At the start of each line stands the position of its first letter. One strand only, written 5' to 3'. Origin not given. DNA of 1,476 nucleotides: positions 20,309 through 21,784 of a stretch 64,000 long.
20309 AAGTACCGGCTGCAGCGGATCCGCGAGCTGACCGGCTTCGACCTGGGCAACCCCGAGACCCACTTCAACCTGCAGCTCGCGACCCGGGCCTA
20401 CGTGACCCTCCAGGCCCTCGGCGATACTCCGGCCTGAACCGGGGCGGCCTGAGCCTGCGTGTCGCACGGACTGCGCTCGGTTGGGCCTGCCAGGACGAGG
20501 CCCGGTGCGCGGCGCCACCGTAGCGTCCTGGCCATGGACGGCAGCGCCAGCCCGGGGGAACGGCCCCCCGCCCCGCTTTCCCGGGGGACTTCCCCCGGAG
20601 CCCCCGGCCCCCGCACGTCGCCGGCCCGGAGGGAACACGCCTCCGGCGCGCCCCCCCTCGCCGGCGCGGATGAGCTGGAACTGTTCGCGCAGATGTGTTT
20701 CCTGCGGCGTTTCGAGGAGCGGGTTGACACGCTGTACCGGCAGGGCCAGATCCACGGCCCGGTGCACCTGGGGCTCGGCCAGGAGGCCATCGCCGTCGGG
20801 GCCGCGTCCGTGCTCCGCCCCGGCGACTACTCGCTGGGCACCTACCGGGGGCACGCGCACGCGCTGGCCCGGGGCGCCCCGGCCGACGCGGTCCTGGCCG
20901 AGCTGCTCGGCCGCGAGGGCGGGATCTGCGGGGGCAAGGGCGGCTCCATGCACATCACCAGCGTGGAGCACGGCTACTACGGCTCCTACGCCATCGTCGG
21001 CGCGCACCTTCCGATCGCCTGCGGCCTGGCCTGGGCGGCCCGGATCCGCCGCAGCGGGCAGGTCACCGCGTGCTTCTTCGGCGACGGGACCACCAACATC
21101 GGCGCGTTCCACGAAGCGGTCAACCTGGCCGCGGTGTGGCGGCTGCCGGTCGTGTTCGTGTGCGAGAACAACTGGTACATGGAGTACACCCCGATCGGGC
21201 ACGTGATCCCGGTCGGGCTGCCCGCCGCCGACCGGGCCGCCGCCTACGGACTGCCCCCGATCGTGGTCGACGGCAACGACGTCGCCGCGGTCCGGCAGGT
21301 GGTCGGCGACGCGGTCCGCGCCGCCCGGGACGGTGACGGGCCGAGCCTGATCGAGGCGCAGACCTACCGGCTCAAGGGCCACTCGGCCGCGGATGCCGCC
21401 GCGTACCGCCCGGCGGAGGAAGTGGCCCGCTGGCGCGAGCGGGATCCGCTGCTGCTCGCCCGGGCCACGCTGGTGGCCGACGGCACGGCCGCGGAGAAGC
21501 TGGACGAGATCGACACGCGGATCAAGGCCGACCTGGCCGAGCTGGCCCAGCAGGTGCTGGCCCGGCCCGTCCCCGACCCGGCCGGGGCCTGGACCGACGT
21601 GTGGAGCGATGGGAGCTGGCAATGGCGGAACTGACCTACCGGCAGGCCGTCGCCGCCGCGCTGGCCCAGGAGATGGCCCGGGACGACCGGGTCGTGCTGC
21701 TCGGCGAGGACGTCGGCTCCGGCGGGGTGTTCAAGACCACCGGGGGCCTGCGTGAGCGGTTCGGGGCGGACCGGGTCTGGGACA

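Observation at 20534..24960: Orphan TPP-dependent E1 alpha/beta operon fused to a pair of MetE-fold alkyltransferases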

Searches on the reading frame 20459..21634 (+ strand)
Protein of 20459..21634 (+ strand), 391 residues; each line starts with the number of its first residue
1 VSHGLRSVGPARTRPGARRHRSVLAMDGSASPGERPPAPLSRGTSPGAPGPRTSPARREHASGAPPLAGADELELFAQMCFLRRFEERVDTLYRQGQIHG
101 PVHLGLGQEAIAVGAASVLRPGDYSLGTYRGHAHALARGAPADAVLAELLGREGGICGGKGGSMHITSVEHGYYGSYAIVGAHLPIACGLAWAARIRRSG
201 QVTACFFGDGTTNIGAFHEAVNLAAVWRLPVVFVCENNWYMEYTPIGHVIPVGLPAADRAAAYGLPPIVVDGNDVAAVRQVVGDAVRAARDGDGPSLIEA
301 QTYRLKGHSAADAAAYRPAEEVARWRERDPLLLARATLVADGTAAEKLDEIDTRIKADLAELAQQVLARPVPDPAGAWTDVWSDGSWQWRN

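Call 4: search_protein_families(library=pfam, proteins=[window:20459-21634:+], max_evalue=0.01)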
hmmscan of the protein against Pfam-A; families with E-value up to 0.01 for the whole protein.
window:20459-21634:+ (391 aa): 2 families
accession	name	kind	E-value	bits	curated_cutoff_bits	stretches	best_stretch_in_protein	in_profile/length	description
PF00676.26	E1_dh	-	8.7e-73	245.3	22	1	78-374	2-299/300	Dehydrogenase E1 component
PF02775.26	TPP_enzyme_C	-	8.6e-05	22.8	21.9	1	175-299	25-150/151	Thiamine pyrophosphate enzyme, C-terminal TPP binding domain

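Call 7: search_protein_families(library=ncbifam, proteins=[window:20534-21634:+], max_evalue=0.00001)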
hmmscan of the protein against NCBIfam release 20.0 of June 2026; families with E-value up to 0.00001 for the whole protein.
window:20534-21634:+ (366 aa): 3 families
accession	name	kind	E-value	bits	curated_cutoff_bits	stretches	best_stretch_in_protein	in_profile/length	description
TIGR03182.1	PDH_E1_alph_y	equivalog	7.1e-100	334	393.85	1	47-357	4-314/315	pyruvate dehydrogenase (acetyl-transferring) E1 component subunit alpha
TIGR03181.1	PDH_E1_alph_x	equivalog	5.6e-70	235.9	411.35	1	40-362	19-332/341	pyruvate dehydrogenase (acetyl-transferring) E1 component subunit alpha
NF004559.0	PRK05899.2-5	equivalog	1.4e-10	40.1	488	1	155-285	128-255/627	transketolase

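Call 37: search_solved_structures(query=window:20534-21634:+, max_evalue=1e-20)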
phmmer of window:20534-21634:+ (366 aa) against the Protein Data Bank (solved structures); distinct sequences matched with E-value up to 1e-20: 28.
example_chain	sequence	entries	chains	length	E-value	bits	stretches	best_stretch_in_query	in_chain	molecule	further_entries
3exf_A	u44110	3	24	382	3e-60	207.5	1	42-348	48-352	Pyruvate dehydrogenase E1 component subunit alpha, somatic form, mitochondrial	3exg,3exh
1ni4_A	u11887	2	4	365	7.2e-60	206.2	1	42-348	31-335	Pyruvate dehydrogenase E1 component: Alpha subunit | Pyruvate dehydrogenase E1 component subunit alpha, somatic form, mitochondrial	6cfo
3exe_A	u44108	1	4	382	8.2e-60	206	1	42-348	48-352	Pyruvate dehydrogenase E1 component subunit alpha, somatic form, mitochondrial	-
6cer_A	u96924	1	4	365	1.9e-59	204.9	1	42-348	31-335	Pyruvate dehydrogenase E1 component subunit alpha, somatic form, mitochondrial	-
2ozl_A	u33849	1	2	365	2.5e-59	204.4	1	42-348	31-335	Pyruvate dehydrogenase E1 component alpha subunit, somatic form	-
3exi_A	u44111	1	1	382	2.9e-59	204.2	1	42-348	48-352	Pyruvate dehydrogenase E1 component subunit alpha, somatic form, mitochondrial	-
1um9_A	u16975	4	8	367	1.6e-50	175.4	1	44-363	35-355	2-oxo acid dehydrogenase alpha subunit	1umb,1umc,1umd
2j9f_A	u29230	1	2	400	1.3e-38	136.3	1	39-362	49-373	2-OXOISOVALERATE DEHYDROGENASE ALPHA SUBUNIT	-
2bff_A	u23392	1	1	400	8.9e-38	133.5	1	39-362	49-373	2-OXOISOVALERATE DEHYDROGENASE ALPHA SUBUNIT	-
1dtw_A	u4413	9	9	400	1.7e-37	132.6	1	39-362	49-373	BRANCHED-CHAIN ALPHA-KETO ACID DEHYDROGENASE ALPHA SUBUNIT | 2-OXOISOVALERATE DEHYDROGENASE ALPHA SUBUNIT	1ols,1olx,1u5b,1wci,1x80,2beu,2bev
1x7y_A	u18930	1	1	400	3.9e-37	131.4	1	39-362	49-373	2-oxoisovalerate dehydrogenase alpha subunit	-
1x7w_A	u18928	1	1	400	5e-37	131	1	39-362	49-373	2-oxoisovalerate dehydrogenase alpha subunit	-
1x7x_A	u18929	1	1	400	5e-37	131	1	39-362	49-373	2-oxoisovalerate dehydrogenase alpha subunit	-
1x7z_A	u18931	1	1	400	5.1e-37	131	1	39-362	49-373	2-oxoisovalerate dehydrogenase alpha subunit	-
1v1m_A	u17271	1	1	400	1.5e-36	129.5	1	39-362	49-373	2-OXOISOVALERATE DEHYDROGENASE ALPHA SUBUNIT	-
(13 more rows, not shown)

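Call 49: search_solved_structures(query=window:20459-21634:+, max_evalue=1e-55, show_alignments=1)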
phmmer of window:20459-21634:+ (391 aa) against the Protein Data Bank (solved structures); distinct sequences matched with E-value up to 1e-55: 6.
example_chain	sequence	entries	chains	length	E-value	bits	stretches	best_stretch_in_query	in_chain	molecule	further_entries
3exf_A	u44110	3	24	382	3.6e-60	207.3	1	67-373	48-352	Pyruvate dehydrogenase E1 component subunit alpha, somatic form, mitochondrial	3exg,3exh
1ni4_A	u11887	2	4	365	8.5e-60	206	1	67-373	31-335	Pyruvate dehydrogenase E1 component: Alpha subunit | Pyruvate dehydrogenase E1 component subunit alpha, somatic form, mitochondrial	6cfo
3exe_A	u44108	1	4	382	9.7e-60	205.8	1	67-373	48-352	Pyruvate dehydrogenase E1 component subunit alpha, somatic form, mitochondrial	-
6cer_A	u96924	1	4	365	2.2e-59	204.7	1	67-373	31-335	Pyruvate dehydrogenase E1 component subunit alpha, somatic form, mitochondrial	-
2ozl_A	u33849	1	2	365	3e-59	204.2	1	67-373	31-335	Pyruvate dehydrogenase E1 component alpha subunit, somatic form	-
3exi_A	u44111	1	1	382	3.5e-59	204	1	67-373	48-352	Pyruvate dehydrogenase E1 component subunit alpha, somatic form, mitochondrial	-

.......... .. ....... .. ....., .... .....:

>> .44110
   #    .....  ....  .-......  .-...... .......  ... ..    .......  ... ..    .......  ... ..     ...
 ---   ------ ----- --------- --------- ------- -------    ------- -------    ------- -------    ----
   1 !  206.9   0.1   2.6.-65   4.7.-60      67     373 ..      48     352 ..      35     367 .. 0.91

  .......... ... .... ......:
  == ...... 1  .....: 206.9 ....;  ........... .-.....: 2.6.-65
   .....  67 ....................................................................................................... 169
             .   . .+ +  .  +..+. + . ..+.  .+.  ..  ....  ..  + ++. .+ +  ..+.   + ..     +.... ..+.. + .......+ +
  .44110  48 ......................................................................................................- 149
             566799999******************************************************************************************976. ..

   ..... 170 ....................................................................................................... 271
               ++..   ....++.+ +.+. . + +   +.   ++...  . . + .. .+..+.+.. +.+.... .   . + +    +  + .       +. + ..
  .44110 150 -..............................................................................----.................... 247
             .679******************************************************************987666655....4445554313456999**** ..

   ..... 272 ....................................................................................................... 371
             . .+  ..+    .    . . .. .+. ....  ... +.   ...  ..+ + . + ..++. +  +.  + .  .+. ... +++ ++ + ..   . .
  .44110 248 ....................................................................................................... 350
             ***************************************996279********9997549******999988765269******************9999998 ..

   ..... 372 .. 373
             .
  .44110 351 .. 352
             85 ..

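Call 83: search_dna_similar(query=window:20534-21634:+, collection=plasmids, mode=protein, max_rows=15, max_evalue=1e-40)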
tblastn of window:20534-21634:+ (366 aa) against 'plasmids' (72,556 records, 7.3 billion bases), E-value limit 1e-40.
Records with a match: 308; places in all: 362; records where one place covers at least 80% of the query: 267.
Best place of each record, by identity: <60% 308.
By first word of the organism name: Azospirillum 27; Sphingobium 19; Rhizobium 17; Acinetobacter 17; Paracoccus 16; Rhodococcus 15; Sinorhizobium 15; Phaeobacter 14; Enterococcus 14; Clostridioides 12; and 62 more.
By predicted mobility (MOB-suite, as given by PLSDB): non-mobilizable 205; conjugative 57; mobilizable 46.
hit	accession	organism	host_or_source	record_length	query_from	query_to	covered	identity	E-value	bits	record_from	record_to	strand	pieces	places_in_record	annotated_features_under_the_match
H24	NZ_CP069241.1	Rhodococcus sp. USK13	cell culture,Sand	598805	39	365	89%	53.5%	9e-85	287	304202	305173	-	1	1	thiamine pyrophosphate-dependent dehydrogenase E1 component subunit ... | alpha-ketoacid dehydrogenase subunit beta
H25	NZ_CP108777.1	Embleya sp. NBC_00896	-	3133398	6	348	94%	42.9%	2e-50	188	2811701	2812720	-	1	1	none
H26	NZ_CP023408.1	Streptomyces fungicidicus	Pig,cell culture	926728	6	348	94%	42.5%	7e-54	198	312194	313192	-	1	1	pdhA: pyruvate dehydrogenase (acetyl-transferring) E1 component subunit ...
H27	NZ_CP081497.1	Streptomyces sp. BHT-5-2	whole organism,plant soil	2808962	17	348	91%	43.4%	1e-52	194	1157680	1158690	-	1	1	none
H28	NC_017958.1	Tistrella mobilis KA081020-065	-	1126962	10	360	96%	41.0%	6e-47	178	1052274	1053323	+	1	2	record has no annotation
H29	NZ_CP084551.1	Arthrobacter sp. FW306-07-I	isolate,terrestrial sediment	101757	33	352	87%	44.4%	5e-59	213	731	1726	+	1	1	dehydrogenase E1 component subunit alpha/beta | class II fructose-bisphosphate aldolase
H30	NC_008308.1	Novosphingobium sp. KA1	-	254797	35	364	90%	42.9%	6e-59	213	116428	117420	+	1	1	pdhA: pyruvate dehydrogenase (acetyl-transferring) E1 component subunit ... | pyruvate dehydrogenase complex E1 component subunit beta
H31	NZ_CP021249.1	Novosphingobium sp. KA1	-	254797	35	364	90%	42.9%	6e-59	213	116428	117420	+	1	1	pdhA: pyruvate dehydrogenase (acetyl-transferring) E1 component subunit ... | pyruvate dehydrogenase complex E1 component subunit beta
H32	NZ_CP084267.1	Caballeronia sp. Lep1P3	Leptoglossus zonatus,Cell culture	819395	10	357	95%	40.6%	5e-53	196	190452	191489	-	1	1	thiamine pyrophosphate-dependent dehydrogenase E1 component subunit ... | NAD(+)/NADH kinase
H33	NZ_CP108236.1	Streptomyces sp. NBC_00080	-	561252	67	350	78%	49.3%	2e-53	196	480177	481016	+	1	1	dehydrogenase E1 component subunit alpha/beta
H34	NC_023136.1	Leisingera methylohalidivorans DSM 14336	Seawater collected from a tide pool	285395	4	345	93%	40.8%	6e-47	178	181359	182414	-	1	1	pdhA: pyruvate dehydrogenase (acetyl-transferring) E1 component subunit ... | acsA: acetate--CoA ligase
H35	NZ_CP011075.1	Brevibacillus laterosporus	Oryza sativa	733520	48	358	85%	44.7%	2e-64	228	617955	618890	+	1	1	thiamine pyrophosphate-dependent dehydrogenase E1 component subunit ...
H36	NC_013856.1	Azospirillum sp. B510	-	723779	30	360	90%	41.9%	9e-60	215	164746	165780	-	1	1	thiamine pyrophosphate-dependent dehydrogenase E1 component subunit ...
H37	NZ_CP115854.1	Pseudoroseomonas cervicalis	-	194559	49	358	85%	44.7%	9e-59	212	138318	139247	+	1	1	thiamine pyrophosphate-dependent dehydrogenase E1 component subunit ...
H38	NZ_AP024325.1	Caballeronia sp. NK8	-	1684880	10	357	95%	39.7%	4e-55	201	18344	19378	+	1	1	none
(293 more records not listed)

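Call 84: get_annotated_region(hit=H24, flank=12000)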
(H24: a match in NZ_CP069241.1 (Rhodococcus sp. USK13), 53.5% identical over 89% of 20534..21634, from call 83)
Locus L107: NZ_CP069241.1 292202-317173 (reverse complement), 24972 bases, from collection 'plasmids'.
description: Rhodococcus sp. USK13 plasmid pUSK13_1, complete sequence
organism: Rhodococcus sp. USK13 (NCBI taxid 2806442)
taxonomy: Bacteria; Actinomycetota; Actinomycetes; Mycobacteriales; Nocardiaceae; Rhodococcus; Rhodococcus sp. USK13
host: -; source: cell culture,Sand; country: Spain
typing (MOB-suite, as given by PLSDB): mobilizable; relaxase MOBP,MOBP
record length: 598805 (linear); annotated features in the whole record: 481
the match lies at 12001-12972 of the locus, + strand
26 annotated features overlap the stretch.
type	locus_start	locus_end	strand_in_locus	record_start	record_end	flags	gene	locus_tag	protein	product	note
CDS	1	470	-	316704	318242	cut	-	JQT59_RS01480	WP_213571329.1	AMP-binding protein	-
CDS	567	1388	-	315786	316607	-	-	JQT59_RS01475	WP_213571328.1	glucose 1-dehydrogenase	-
CDS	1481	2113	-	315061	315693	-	-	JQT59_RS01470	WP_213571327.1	TetR/AcrR family transcriptional regulator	-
CDS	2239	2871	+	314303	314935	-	-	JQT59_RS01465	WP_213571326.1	TetR/AcrR family transcriptional regulator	GO:0006355 - regulation of DNA-templated transcription [Evidence IEA]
CDS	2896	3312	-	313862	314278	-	-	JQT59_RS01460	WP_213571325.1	nuclear transport factor 2 family protein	-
CDS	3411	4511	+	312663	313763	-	-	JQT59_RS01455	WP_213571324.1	hypothetical protein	-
CDS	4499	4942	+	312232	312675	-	-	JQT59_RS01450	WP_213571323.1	nuclear transport factor 2 family protein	-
CDS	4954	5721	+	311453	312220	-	-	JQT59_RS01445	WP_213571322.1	SDR family NAD(P)-dependent oxidoreductase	-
CDS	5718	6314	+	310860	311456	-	-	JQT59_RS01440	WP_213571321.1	histidine phosphatase family protein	-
CDS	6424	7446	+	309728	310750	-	-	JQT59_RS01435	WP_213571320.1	NAD-dependent epimerase/dehydratase family protein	-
CDS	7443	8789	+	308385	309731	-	-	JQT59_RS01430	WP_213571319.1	phosphotransferase family protein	-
CDS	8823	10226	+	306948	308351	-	-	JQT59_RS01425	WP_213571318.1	aromatic ring-hydroxylating dioxygenase subunit alpha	-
CDS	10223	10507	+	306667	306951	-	-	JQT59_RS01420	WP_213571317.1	hypothetical protein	-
CDS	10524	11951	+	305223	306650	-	-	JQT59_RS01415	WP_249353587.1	aldehyde dehydrogenase family protein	-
CDS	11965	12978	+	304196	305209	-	-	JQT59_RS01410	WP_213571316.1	thiamine pyrophosphate-dependent dehydrogenase E1 component subunit alpha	-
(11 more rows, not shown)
